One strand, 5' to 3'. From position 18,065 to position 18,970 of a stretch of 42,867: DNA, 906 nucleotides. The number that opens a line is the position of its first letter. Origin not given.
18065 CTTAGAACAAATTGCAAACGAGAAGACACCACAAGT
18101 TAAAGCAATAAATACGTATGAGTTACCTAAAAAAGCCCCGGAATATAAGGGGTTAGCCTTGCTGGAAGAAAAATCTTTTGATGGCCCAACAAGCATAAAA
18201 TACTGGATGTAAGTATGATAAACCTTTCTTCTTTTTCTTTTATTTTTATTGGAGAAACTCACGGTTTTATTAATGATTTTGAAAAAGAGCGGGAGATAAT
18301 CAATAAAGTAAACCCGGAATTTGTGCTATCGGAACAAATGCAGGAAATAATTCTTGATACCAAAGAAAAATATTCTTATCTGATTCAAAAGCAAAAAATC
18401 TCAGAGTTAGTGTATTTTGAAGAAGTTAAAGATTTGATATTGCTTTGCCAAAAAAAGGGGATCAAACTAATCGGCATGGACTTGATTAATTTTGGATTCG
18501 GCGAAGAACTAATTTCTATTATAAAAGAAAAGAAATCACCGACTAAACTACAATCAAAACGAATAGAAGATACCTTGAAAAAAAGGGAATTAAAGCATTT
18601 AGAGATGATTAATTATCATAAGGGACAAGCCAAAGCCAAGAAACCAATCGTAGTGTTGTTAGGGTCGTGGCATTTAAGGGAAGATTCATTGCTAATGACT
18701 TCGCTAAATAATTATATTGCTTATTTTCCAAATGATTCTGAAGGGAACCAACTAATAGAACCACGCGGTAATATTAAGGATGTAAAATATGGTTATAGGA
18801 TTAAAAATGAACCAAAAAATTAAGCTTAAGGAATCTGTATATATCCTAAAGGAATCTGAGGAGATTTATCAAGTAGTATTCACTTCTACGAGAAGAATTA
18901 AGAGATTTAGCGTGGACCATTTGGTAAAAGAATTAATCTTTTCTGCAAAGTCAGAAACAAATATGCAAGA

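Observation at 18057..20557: Candidate archaeal peptide-modification (RiPP-like) operon: 51-aa peptide, GExHG/GxxHL protein, RRE-like ThiF/E1 adenylyltransferase and half-MFS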

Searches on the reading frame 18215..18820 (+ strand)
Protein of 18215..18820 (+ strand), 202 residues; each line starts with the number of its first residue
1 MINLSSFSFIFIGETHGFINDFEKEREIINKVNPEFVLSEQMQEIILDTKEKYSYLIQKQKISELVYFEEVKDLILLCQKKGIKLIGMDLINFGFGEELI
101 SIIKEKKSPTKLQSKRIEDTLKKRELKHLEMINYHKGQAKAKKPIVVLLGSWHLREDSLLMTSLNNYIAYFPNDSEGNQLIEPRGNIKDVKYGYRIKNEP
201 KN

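Call 8: search_protein_families(library=pfam, proteins=[window:18215-18820:+], max_evalue=1)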
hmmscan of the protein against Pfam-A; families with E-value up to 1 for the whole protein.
window:18215-18820:+ (202 aa): 0 families

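Call 9: search_protein_families(library=ncbifam, proteins=[window:18215-18820:+], max_evalue=1)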
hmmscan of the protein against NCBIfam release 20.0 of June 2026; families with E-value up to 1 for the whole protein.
window:18215-18820:+ (202 aa): 0 families

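Call 11: search_solved_structures(query=window:18215-18820:+, max_evalue=10, show_alignments=2)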
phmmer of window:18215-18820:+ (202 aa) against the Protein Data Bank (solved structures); distinct sequences matched with E-value up to 10: 0.

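Call 25: find_homologous_proteins(query=window:18215-18820:+, max_evalue=0.001)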
Query window:18215-18820:+ (202 aa): 18 proteins with E <= 0.001 among 123 candidates.
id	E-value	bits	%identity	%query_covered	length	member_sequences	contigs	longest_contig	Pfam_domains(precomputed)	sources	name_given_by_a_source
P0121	2.5e-85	303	74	98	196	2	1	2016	-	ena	-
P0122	1.4e-70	255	100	63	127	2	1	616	-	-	-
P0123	4.4e-58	214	54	100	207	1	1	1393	-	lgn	-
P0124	1.8e-57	212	55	94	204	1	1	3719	-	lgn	-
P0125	1.5e-56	209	52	100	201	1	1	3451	-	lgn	-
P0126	3.1e-56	208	56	95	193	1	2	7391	PF00248.28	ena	-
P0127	7.6e-55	204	52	97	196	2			-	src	-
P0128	3.1e-54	202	55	95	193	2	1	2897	-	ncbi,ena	-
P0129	1.3e-53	200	51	94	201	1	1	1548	-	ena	-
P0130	4.8e-52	195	54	95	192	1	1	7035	-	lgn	-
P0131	4.1e-51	192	53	94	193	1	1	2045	-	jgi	-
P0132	1.1e-50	190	50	98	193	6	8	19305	-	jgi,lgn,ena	-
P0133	1.5e-50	190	52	95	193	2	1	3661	-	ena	-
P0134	4.7e-50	188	52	94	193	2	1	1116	-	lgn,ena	-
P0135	4.9e-50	188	52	96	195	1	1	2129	PF00248.28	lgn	-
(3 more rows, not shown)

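Call 34: predict_structure(alignment_id=A2)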
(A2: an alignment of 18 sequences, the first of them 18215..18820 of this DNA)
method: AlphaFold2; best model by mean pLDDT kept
length: 202 residues; sequences in the alignment: 18
mean_pLDDT: 92.0   pTM: 0.89
mean pLDDT of the five models: 92.0, 90.1, 85.6, 84.1, 83.1
residues with pLDDT >= 90: 157; 70-90: 39; 50-70: 5; < 50: 1
segments of 3 or more residues with pLDDT < 50: none
pLDDT, mean of each block of 10 residues (from residue 1): 92 89 96 96 96 94 90 97 97 92 89 95 96 87 91 94 96 91 78 90 54
secondary structure, 60 per line:
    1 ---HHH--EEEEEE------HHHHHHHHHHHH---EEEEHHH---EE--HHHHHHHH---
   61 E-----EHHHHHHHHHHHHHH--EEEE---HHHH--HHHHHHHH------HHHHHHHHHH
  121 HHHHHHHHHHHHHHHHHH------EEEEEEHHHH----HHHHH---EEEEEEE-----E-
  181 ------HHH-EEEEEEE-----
elements in order: E9-14 H21-32 E36-39 H50-57 H68-81 E84-87 H91-94 H97-104 H111-138 E145-150 H151-154 H159-163 E167-173 E191-197

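Call 37: fold_search(model_id=the predicted structure, library=pdb)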
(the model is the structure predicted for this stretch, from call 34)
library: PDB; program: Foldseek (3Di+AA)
matches with E <= 10: 540; with E <= 0.001: 0
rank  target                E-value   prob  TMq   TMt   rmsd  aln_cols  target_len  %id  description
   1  6a8j_C                8.2e-03  0.97  0.47  0.23   7.0       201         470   14  Crystal structure of bacterial protein toxins (released 2018-10-10)
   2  7x1z_A                1.5e-02  0.28  0.29  0.16  14.4       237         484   14  Structure of the phosphorylation-site double mutant S431E/T432E of the KaiC circadian clock protein (released 2023-04-19)
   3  9ofh_A                1.9e-02  0.35  0.31  0.17  14.2       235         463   14  Extended conformation of dusk state KaiC (released 2025-05-14)
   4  8jon_A                2.1e-02  0.38  0.32  0.17  12.7       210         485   14  Structure of a synthetic circadian clock protein KaiC mutant of cyanobacteria Synechococcus elongatus PCC 7942 (released 2024-06-12)
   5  4ijm_E                2.2e-02  0.35  0.31  0.16  12.4       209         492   13  Crystal structure of circadian clock protein KaiC A422V mutant (released 2013-02-13)
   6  5w6l_B                2.9e-02  0.72  0.42  0.21   9.1       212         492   10  Crystal Structure of RRSP, a MARTX Toxin Effector Domain from Vibrio vulnificus CMCP6 (released 2018-06-27)
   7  7dy1_F                3.3e-02  0.25  0.31  0.17  13.3       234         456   12  Crystal Structure of Cyanobacterial Circadian Clock Protein KaiC (released 2022-05-18)
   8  8zn7_D                3.5e-02  0.28  0.30  0.17  12.8       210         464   14  Crystal Structure of Designed Clock Protein KaiC (released 2025-04-16)
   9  3k09_D                3.5e-02  0.28  0.32  0.16  13.5       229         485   14  Crystal structure of the phosphorylation-site mutant S431D of the KaiC circadian clock protein (released 2010-03-31)
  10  7s66_A                3.5e-02  0.25  0.31  0.17  13.9       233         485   14  Extended conformation of nighttime state KaiC (released 2021-09-22)
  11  4ijm_C                3.5e-02  0.25  0.30  0.16  14.2       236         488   14  Crystal structure of circadian clock protein KaiC A422V mutant (released 2013-02-13)
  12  5w6l_A                4.6e-02  0.77  0.47  0.23   7.7       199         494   14  Crystal Structure of RRSP, a MARTX Toxin Effector Domain from Vibrio vulnificus CMCP6 (released 2018-06-27)
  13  7dy1_A                5.2e-02  0.21  0.31  0.17  13.4       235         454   12  Crystal Structure of Cyanobacterial Circadian Clock Protein KaiC (released 2022-05-18)
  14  7v3x_R                5.2e-02  0.18  0.27  0.15  13.1       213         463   14  Crystal Structure of Cyanobacterial Circadian Clock Protein KaiC (released 2022-04-27)
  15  6a7h_C                5.6e-02  0.85  0.46  0.22   6.5       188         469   13  Bacterial protein toxins (released 2018-10-10)
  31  2ebf_X                8.2e-02  0.44  0.40  0.15   7.2       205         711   11  Crystal structures reveal a thiol-protease like catalytic triad in the C-terminal region of Pasteurella multocida toxi (released 2007-03-06)
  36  6xcq                  1.0e-01  0.54  0.45  0.25  13.4       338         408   11  Erythromycin esterase EreC, mutant H289N in its closed conformation (released 2021-02-17)
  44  6a8j_B                1.1e-01  0.66  0.45  0.22   7.0       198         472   15  Crystal structure of bacterial protein toxins (released 2018-10-10)
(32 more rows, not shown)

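Call 38: search_solved_structures(query=A2, max_evalue=10, show_alignments=3)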
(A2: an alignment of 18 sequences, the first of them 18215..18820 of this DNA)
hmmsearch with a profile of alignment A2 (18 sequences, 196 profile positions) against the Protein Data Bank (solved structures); distinct sequences matched with E-value up to 10: 2.
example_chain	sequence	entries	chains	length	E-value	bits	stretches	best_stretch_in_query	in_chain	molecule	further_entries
2nrj_A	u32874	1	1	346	0.42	13.2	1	82-119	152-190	Hbl B protein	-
6fkm_A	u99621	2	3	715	0.92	12.1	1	4-65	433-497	Plexin A, isoform A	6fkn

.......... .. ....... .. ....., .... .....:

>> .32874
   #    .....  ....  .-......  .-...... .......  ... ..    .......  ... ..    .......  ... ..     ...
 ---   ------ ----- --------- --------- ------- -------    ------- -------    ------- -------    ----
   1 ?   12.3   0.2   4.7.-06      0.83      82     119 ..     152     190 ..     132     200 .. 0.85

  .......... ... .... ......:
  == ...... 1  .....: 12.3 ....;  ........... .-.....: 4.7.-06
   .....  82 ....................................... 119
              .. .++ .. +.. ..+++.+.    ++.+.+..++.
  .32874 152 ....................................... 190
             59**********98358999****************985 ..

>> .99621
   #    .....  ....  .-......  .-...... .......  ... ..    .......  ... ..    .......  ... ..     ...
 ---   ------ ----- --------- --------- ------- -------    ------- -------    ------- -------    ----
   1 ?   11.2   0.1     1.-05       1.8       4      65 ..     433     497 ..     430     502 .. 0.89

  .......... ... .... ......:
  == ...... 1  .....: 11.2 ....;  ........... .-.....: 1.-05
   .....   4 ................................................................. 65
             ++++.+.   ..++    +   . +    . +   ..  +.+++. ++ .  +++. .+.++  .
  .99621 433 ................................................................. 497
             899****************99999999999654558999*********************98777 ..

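Call 39: search_protein_families(library=pfam, alignment_id=A2, max_evalue=10)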
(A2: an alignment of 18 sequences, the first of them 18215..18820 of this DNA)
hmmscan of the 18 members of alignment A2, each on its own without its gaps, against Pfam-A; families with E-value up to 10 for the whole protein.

A. member 1, window:18215-18820:+ (202 aa): 0 families

B. families by the number of members that match (of 18 scanned): 43 families (the first 25 are shown)
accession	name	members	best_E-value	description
PF04187.18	Cofac_haem_bdg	8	0.00033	Haem-binding uptake, Tiki superfamily, ChaN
PF00248.27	Aldo_ket_red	6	6.3e-06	Aldo/keto reductase family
PF01963.22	TraB_PrgY_gumN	6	0.0033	TraB/PrgY/gumN family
PF01434.24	Peptidase_M41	5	0.0017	Peptidase family M41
PF00149.33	Metallophos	4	0.038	Calcineurin-like phosphoesterase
PF11335.13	DUF3137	2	9.9e-05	Protein of unknown function (DUF3137)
PF18070.6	Cas9_PI2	2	0.061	CRISPR-Cas9 PI domain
PF18934.5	DUF5682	2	0.14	Family of unknown function (DUF5682)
PF10566.15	Glyco_hydro_97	2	0.15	Glycoside hydrolase 97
PF08282.18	Hydrolase_3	2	0.2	haloacid dehalogenase-like hydrolase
PF08231.17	SYF2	1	0.00097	SYF2 splicing factor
PF18952.6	DUF5696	1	0.0013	Family of unknown function (DUF5696)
PF14338.12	Mrr_N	1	0.0014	Mrr N-terminal domain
PF23151.1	NuiA_2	1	0.0021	NuiA-like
PF18047.6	PatG_D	1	0.0044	PatG Domain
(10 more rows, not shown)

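Call 66: search_protein_representatives(alignment_id=A2)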
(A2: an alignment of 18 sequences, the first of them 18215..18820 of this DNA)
Query: 18 sequences, 196 profile positions. Proteins with E-value up to 0.001 (for the whole library): 175; up to 1e-10: 76; up to 1e-30: 27. The best 150 are listed.
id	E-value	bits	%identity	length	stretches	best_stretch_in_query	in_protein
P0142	1.9e-76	272.2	-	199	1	3-193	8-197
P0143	5.9e-75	267.3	-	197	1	2-194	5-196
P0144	4.0e-58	212.4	-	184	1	5-192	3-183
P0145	5.0e-58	212.1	-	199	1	1-187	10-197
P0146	9.0e-58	211.3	-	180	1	5-182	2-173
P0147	6.4e-57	208.5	-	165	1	2-163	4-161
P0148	3.2e-56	206.2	-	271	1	2-191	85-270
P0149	4.2e-56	205.8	-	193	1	2-191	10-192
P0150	7.6e-54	198.5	-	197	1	5-193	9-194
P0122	6.6e-51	188.9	-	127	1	1-123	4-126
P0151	1.2e-49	184.7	-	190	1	5-189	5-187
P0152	4.1e-48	179.8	-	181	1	8-181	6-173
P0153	1.9e-47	177.6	-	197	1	3-190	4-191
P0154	2.0e-47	177.5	-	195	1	4-181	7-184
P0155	1.7e-45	171.2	-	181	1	2-188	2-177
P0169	5.4e-27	110.8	-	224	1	5-193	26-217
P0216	8.5e-11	58.0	-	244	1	5-148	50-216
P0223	9.0e-10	54.6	-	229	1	3-150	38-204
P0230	1.4e-08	50.8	-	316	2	43-180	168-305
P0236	1.1e-07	47.8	-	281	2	106-167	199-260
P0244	3.9e-07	46.0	-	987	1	5-167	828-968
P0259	2.4e-06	43.4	-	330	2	37-166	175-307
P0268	8.6e-06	41.6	-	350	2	118-166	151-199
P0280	3.7e-05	39.6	-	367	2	104-169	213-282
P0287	9.9e-05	38.2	-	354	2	69-162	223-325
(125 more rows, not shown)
